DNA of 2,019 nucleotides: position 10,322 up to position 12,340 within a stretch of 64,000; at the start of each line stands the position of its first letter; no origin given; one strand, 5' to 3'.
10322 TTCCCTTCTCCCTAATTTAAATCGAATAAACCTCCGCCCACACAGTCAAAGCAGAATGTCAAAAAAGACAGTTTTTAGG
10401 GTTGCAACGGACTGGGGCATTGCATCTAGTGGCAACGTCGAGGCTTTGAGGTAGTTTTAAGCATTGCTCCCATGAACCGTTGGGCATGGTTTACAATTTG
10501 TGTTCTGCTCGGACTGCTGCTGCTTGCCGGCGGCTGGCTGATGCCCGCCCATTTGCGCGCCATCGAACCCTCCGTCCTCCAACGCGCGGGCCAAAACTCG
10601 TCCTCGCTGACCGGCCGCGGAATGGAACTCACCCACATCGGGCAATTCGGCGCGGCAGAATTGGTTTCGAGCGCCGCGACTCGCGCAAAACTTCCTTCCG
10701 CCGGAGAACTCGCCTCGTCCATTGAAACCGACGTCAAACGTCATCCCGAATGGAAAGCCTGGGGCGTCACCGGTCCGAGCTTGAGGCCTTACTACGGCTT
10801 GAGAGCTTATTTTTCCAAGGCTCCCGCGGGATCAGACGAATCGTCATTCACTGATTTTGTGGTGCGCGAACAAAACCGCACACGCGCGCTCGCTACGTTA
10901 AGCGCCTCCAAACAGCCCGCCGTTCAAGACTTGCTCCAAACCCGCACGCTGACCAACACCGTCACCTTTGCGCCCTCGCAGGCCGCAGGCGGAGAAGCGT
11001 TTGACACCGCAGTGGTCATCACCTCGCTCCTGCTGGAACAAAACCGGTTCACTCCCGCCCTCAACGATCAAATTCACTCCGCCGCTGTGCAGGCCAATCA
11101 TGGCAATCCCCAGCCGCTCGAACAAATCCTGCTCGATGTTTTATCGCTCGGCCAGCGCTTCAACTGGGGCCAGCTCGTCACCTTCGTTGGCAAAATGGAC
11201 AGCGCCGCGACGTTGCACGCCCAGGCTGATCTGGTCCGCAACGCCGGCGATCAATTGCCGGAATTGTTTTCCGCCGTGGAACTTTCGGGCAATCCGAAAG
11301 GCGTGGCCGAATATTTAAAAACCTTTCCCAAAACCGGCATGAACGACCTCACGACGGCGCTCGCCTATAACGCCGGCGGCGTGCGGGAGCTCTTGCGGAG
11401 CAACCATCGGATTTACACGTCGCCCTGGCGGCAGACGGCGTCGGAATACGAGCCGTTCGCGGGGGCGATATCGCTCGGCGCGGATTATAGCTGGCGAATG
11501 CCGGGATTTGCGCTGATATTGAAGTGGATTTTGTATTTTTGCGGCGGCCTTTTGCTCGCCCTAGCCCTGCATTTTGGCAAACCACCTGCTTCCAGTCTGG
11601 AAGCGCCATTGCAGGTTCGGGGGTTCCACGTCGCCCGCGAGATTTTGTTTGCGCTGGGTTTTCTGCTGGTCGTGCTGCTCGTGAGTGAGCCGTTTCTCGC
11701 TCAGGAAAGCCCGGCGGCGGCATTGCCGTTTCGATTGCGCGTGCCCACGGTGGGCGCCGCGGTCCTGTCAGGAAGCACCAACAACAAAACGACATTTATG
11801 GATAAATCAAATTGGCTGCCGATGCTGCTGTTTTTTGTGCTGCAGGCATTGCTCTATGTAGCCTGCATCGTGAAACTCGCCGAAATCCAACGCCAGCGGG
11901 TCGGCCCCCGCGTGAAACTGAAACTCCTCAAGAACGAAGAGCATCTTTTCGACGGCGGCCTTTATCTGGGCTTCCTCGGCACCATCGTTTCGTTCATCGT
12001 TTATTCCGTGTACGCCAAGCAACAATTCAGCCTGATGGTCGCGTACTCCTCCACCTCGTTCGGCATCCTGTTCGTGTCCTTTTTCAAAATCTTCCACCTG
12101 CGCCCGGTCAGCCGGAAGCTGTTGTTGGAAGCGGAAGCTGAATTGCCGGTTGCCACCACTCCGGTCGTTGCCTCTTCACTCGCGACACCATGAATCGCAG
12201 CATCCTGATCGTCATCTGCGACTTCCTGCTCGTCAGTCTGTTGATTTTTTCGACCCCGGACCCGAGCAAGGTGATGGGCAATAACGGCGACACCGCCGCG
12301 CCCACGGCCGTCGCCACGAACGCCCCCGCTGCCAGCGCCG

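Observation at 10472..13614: Candidate undescribed ion-driven trans-envelope motor: an ExbB/MotA-like channel protein coupled to an ExbD-like, coiled-coil, protease-fold protein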

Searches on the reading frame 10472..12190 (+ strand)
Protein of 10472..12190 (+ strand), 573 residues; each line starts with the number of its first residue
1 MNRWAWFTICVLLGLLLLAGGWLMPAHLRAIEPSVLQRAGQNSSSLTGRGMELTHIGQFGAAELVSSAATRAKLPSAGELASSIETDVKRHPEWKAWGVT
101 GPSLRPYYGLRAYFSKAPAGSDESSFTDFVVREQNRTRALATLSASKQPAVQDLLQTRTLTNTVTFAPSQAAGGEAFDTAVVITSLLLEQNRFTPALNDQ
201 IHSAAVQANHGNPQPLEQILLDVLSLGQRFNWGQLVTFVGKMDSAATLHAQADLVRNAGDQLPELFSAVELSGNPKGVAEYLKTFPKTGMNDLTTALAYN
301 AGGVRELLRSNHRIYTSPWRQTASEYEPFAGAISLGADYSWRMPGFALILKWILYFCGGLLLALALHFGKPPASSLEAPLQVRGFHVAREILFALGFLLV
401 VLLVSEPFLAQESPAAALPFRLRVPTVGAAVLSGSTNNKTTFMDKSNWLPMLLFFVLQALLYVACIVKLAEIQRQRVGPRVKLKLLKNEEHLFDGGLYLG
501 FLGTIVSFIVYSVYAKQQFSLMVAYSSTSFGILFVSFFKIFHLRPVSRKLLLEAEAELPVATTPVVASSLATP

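Call 3: search_protein_families(library=pfam, proteins=[window:10472-12190:+], max_evalue=10)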
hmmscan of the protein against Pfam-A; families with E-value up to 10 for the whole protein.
window:10472-12190:+ (573 aa): 0 families

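Call 4: search_protein_families(library=ncbifam, proteins=[window:10472-12190:+], max_evalue=10)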
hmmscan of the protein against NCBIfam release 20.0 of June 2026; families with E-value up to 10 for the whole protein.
window:10472-12190:+ (573 aa): 0 families

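Call 5: search_protein_families(library=padloc, proteins=[window:10472-12190:+], max_evalue=10)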
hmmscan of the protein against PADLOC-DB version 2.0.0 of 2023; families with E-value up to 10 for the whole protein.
window:10472-12190:+ (573 aa): 0 families

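Call 6: find_homologous_proteins(query=window:10472-12190:+)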
Query window:10472-12190:+ (573 aa): 1226 proteins with E <= 0.001 among 8000 candidates; the best 120 are listed.
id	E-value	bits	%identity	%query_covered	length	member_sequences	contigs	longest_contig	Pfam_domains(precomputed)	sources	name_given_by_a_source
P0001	0.0e+0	1271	100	100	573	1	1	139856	-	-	-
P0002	0.0e+0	1041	82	100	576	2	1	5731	-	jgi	jgi:hypothetical protein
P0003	0.0e+0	1011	81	100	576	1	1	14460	-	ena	-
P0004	7.9e-267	904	73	100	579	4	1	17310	-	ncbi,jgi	ncbi:MAG TPA: hypothetical protein VGI88_12110 [Verrucomicrobiae bacterium]|jgi:hypothetical protein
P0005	3.5e-259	879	73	97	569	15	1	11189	-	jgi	jgi:hypothetical protein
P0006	3.9e-256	869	70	99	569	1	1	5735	-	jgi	jgi:hypothetical protein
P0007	7.0e-255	865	70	100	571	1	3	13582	-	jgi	jgi:hypothetical protein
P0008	5.6e-252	855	70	100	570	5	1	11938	-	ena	-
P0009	2.2e-249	847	67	100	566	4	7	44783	-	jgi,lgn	jgi:hypothetical protein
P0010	1.4e-247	841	68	98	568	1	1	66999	-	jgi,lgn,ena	-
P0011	1.9e-246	837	68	100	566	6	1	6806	-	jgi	-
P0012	2.2e-246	837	68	100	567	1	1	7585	-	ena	-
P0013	1.3e-244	831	67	97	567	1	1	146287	-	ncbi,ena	-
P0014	1.7e-243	827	70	96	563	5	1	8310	-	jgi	-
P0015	1.6e-242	824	69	96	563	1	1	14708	-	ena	-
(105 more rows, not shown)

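Call 12: search_solved_structures(query=A1, max_evalue=10, show_alignments=3)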
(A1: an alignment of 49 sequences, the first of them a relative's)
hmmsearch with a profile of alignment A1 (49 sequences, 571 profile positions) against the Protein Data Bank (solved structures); distinct sequences matched with E-value up to 10: 0.

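Call 17: find_related_loci(query=A1, collection=genome_contigs, flank=6000)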
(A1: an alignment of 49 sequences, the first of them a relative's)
Query A1 (573 aa) in genome_contigs; peptide patterns used: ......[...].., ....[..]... (x = any residue, [..] = any of these).
278 stretches matched a pattern; 179 encode a relative of the query (tblastn E <= 1e-3); the best 80 are kept; 80 distinct loci.
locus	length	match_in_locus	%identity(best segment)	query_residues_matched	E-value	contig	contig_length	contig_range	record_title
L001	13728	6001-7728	82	1-573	0e+0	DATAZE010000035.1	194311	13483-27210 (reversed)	MAG TPA_asm: Verrucomicrobiia bacterium isolate SMAG_U5697 k141_2387663, whole genome shotgun sequence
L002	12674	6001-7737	73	1-573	0e+0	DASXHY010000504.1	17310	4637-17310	MAG TPA_asm: Verrucomicrobiia bacterium isolate SMAG_U5207 k141_3044042, whole genome shotgun sequence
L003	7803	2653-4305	67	1-557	0e+0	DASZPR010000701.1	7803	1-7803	MAG TPA_asm: Verrucomicrobiia bacterium isolate SMAG_U5976 k141_288422, whole genome shotgun sequence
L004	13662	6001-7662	65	1-561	0e+0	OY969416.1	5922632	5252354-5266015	MAG: uncultured Verrucomicrobiae bacterium isolate MFD04967.bin.1.157 genome assembly, chromosome: 1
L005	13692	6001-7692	66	1-567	0e+0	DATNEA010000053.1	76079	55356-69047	MAG TPA_asm: Candidatus Angelobacter sp. isolate SMAG_U11256 k141_388216, whole genome shotgun sequence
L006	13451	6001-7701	53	1-572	0e+0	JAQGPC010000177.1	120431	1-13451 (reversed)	MAG: Pedosphaera sp. isolate RYN_629 scaffold_1302683, whole genome shotgun sequence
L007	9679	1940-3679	52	1-573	0e+0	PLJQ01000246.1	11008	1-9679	MAG: Limisphaerales bacterium isolate palsa_1396 73.20110800_P1M.49_contig_9951, whole genome shotgun sequence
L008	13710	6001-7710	51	1-573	3e-179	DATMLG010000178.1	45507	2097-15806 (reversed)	MAG TPA_asm: Verrucomicrobiia bacterium isolate SMAG_U12791 k141_3803635, whole genome shotgun sequence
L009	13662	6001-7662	54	1-569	3e-179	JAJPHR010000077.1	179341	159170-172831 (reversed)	MAG: Verrucomicrobia bacterium isolate Centralia_MAG_180 k107_1438576, whole genome shotgun sequence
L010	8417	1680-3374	55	1-573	1e-178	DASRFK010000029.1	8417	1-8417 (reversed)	MAG TPA_asm: Verrucomicrobiia bacterium isolate SMAG_U10030 k141_673954, whole genome shotgun sequence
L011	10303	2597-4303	52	1-573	5e-172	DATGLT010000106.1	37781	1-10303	MAG TPA_asm: Verrucomicrobiia bacterium isolate SMAG_U9893 k141_328862, whole genome shotgun sequence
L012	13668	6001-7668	51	3-563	2e-171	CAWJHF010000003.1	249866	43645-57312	MAG: uncultured Verrucomicrobiae bacterium isolate MFD01231.bin.1.64 genome assembly, contig: contig_14152, whole genome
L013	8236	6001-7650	52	1-566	6e-171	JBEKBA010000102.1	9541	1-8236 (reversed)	MAG: Verrucomicrobiota bacterium isolate SPRUCE 125 SPRUCE_125_102, whole genome shotgun sequence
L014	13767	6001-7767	51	1-572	9e-169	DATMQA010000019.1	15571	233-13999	MAG TPA_asm: Candidatus Binatia bacterium isolate SMAG_U12916 k141_249848, whole genome shotgun sequence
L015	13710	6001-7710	52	1-573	2e-168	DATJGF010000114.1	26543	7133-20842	MAG TPA_asm: Candidatus Limnocylindrales bacterium isolate SMAG_U15479 k141_2135100, whole genome shotgun sequence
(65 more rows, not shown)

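Call 24: predict_structure(alignment_id=A1)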
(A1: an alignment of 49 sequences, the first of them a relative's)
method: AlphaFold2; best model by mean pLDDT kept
length: 573 residues; sequences in the alignment: 49
mean_pLDDT: 78.7   pTM: 0.71
mean pLDDT of the five models: 78.7, 77.7, 75.6, 73.6, 73.6
residues with pLDDT >= 90: 151; 70-90: 290; 50-70: 91; < 50: 41
segments of 3 or more residues with pLDDT < 50: 103-107, 416-418, 428-443, 561-573
pLDDT, mean of each block of 10 residues (from residue 1): 84 89 73 86 91 86 91 89 85 69 53 71 69 86 91 93 84 86 92 94 94 92 91 90 93 89 94 93 87 92 92 79 81 81 82 88 83 68 69 77 63 50 52 36 55 73 80 80 81 71 69 57 68 81 85 76 43 39
secondary structure, 60 per line:
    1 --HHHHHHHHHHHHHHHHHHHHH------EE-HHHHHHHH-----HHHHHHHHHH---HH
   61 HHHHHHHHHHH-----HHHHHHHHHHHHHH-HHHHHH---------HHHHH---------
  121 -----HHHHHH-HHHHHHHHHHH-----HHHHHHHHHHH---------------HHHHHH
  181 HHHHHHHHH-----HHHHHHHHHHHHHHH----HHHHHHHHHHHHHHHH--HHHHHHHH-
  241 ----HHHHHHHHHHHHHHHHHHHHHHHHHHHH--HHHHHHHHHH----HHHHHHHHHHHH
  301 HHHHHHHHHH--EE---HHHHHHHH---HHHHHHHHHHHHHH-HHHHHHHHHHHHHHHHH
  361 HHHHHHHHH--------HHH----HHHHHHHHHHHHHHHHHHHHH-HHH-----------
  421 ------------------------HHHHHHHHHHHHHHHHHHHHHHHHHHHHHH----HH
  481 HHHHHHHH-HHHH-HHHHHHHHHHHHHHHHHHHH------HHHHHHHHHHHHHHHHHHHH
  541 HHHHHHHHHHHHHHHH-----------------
elements in order: H3-23 H33-40 H46-55 H59-71 H77-90 H92-97 H107-111 H126-131 H133-143 H149-159 H175-189 H195-209 H214-229 H232-239 H245-272 H275-284 H289-310 H318-325 H329-342 H344-369 H385-405 H445-474 H479-488 H490-493 H495-514 H521-556

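Call 28: fold_search(model_id=the predicted structure, library=pdb)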
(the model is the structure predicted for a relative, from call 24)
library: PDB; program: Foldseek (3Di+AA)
matches with E <= 10: 64; with E <= 0.001: 0
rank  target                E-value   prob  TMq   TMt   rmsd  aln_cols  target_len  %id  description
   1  9exz_A                8.7e-01  0.08  0.14  0.14  30.9       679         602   13  Efficient and scalable protein design using a relaxed sequence space (released 2024-10-16)
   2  6bug_C                1.6e+00  0.04  0.09  0.11  24.7       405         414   11  Crystal structure of a membrane protein, crystal form I (released 2018-10-10)
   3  5i7d_A                1.8e+00  0.04  0.09  0.13  45.1       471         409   12  Crystal Structure of srGAP2 F-BARx WT Form-2 (released 2017-08-30)
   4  9x5u_A                2.2e+00  0.02  0.08  0.07  26.1       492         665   11  Arabidopsis thaliana URE transporter DUR3 - URE bound (released 2025-11-05)
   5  7v1a_A                2.3e+00  0.06  0.10  0.16  28.1       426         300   12  Stapled TBS peptide from RIAM bound to talin R7R8 domains (released 2023-06-14)
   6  7zeu_D                2.3e+00  0.02  0.07  0.09  32.1       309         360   11  Crystal structure of human Clusterin, crystal form II (released 2023-10-11)
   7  9exz_C                2.5e+00  0.05  0.14  0.14  32.2       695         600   11  Efficient and scalable protein design using a relaxed sequence space (released 2024-10-16)
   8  8erw_A                2.6e+00  0.13  0.16  0.27  15.0       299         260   13  Precisely patterned nanofibers made from extendable protein multiplexes (released 2023-08-23)
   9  8jem_B                2.6e+00  0.03  0.09  0.11  23.8       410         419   11  DltB tetramer in complex with inhibitor m-AMSA (released 2024-05-15)
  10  8xyj                  2.8e+00  0.03  0.10  0.12  30.3       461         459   13  Structure of y+LAT1 bound with Lys (released 2025-01-22)
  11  4wid_B                2.9e+00  0.02  0.08  0.12  36.6       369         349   15  Crystal structure of the immediate-early 1 protein (IE1) at 2.31 angstrom (tetragonal form after crystal dehydration) (released 2014-10-29)
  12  8wnt_B                3.0e+00  0.03  0.11  0.13  30.1       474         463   13  Cryo EM map of SLC7A10 with L-Alanine substrate (released 2024-05-15)
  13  8ylp_B                3.1e+00  0.03  0.09  0.11  30.2       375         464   12  Overall structure of the y+LAT1-4F2hc bound with Arg (released 2025-03-12)
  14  4wic_B                3.3e+00  0.02  0.08  0.12  40.9       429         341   13  Immediate-early 1 protein (IE1) of rhesus macaque cytomegalovirus (released 2015-07-15)
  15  9n93                  3.3e+00  0.02  0.08  0.07  27.9       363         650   12  Human TMEM63A mutant V53M lipid-open state (released 2025-06-11)
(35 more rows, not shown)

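Call 53: search_protein_representatives(alignment_id=A1)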
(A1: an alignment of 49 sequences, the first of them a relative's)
Query: 49 sequences, 571 profile positions. Proteins with E-value up to 0.001 (for the whole library): 795; up to 1e-10: 585; up to 1e-30: 354. The best 150 are listed.
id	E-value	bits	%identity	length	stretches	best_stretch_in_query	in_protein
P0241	9.1e-248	840.1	-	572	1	3-564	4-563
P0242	5.8e-244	827.5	-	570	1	1-570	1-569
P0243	6.8e-238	807.5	-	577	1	1-569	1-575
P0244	3.1e-216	735.9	-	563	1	2-563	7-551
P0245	1.2e-213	727.4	-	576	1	1-564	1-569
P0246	2.0e-213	726.7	-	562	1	3-558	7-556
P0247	2.6e-208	709.8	-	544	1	1-567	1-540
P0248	6.9e-207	705.1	-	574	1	2-565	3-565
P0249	3.0e-206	703.0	-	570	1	3-567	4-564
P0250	3.9e-206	702.6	-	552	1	1-564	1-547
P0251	1.6e-203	693.9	-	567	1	1-557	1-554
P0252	6.8e-200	682.0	-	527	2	118-562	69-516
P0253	3.3e-199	679.7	-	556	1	8-557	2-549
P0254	6.2e-198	675.5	-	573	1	4-569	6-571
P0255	7.7e-195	665.3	-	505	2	111-570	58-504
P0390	4.5e-83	296.3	-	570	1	7-561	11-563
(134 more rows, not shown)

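Call 57: find_encoding_contigs(protein=P0390, flank=5000, max_places=3)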
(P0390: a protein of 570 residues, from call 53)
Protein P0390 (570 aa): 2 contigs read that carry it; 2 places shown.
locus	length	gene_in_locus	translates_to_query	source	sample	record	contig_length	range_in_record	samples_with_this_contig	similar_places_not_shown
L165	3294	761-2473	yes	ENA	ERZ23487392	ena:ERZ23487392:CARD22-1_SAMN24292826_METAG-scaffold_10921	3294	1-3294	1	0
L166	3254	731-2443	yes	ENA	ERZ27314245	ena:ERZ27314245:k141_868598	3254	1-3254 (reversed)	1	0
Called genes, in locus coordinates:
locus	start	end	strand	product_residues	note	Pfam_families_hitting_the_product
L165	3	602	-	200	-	?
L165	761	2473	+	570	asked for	-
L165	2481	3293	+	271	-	?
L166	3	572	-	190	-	?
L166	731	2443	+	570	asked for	-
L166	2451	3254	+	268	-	?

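Call 59: find_homologous_proteins(query=L165:2481-3293:+)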
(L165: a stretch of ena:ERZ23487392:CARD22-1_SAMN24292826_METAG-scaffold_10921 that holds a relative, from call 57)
Query L165:2481-3293:+ (271 aa): 76 proteins with E <= 0.001 among 5485 candidates.
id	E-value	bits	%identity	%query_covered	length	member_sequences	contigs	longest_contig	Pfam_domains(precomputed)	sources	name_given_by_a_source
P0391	1.5e-97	344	69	100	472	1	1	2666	-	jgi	-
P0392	1.2e-95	337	67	99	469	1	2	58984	-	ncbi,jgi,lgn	-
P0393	1.0e-93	331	66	99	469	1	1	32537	-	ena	-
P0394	3.3e-92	326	63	100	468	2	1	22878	-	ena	-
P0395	1.1e-91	325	66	99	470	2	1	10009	-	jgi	-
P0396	1.9e-91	324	64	100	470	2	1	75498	-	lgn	-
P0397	3.0e-91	323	63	100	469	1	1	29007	-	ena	-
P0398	9.5e-90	318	64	99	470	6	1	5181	-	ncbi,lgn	ncbi:MAG: hypothetical protein ABQ298_11250 [Puniceicoccaceae bacterium]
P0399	1.8e-88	314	62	99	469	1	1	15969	-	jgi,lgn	-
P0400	1.6e-87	311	62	99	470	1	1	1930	-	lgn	-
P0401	1.9e-87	311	63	100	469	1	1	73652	-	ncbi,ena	-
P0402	1.1e-85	305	63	98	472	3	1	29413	-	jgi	jgi:hypothetical protein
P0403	2.1e-80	288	58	100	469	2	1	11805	-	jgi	jgi:hypothetical protein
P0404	2.3e-80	287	57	99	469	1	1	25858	-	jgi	jgi:hypothetical protein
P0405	2.4e-77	278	56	99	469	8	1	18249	-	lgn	-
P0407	1.0e-74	269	55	99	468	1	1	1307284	-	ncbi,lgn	-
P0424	9.8e-21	92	29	100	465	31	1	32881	-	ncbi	-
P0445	9.7e-19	86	30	100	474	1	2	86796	-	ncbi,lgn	-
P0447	1.4e-18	85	30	100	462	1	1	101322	-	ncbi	-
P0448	1.5e-18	85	27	100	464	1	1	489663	-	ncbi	-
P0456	1.1e-17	82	30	100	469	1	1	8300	-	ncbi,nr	ncbi:MAG TPA: hypothetical protein VHN79_01850 [Lacunisphaera sp.]|nr:hypothetical protein [Lacunisp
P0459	6.3e-17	80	27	100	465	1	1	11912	-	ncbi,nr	ncbi:MAG: hypothetical protein C0502_06175 [Opitutus sp.]|nr:hypothetical protein [Opitutus sp.]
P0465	2.4e-11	62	30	97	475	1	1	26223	-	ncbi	-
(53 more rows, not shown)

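Call 72: search_solved_structures(query=A4, max_evalue=10, show_alignments=3)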
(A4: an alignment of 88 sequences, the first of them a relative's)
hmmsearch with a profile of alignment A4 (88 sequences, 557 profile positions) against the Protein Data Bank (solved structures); distinct sequences matched with E-value up to 10: 3.
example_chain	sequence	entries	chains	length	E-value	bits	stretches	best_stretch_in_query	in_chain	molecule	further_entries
2h4q_A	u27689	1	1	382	0.37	12.7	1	60-166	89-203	Heterochromatin-associated protein MENT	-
2dut_A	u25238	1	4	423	0.45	12.4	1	60-166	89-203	Heterochromatin-associated protein MENT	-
2lfd_A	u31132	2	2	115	0.55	12.1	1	34-123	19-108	Diiron protein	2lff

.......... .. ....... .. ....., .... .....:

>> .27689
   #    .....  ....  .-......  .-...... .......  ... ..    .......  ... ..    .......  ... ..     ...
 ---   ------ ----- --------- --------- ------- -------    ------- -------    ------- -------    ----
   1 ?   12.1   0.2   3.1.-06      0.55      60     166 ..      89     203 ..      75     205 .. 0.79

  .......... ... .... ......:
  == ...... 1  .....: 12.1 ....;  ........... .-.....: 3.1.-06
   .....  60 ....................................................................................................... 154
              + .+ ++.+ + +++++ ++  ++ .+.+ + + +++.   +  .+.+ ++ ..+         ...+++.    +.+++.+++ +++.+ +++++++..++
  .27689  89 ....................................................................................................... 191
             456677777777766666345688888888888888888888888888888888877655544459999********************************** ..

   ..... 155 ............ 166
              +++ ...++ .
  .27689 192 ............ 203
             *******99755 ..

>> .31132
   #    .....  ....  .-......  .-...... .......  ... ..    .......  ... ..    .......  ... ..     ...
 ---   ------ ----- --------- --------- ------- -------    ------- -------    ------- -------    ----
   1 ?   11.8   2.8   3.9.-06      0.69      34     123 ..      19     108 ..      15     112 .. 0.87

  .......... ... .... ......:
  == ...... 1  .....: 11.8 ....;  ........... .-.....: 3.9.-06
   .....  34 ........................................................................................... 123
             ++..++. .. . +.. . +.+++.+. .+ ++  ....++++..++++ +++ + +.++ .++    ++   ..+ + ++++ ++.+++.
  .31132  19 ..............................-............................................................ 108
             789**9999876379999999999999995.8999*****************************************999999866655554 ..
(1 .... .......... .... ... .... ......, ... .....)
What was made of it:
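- On MotA/ExbB/TolQ proton-channel family (Pfam PF01618 and NCBIfam equivalogs): PDB profile searches are empty for ExbB, TolQ, MotA, GldL and ZorA (calls 12, 72).
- Tried and rejected: PDB sequence-profile searches with narrow and wide A profiles found no motor proteins (calls 12, 72).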
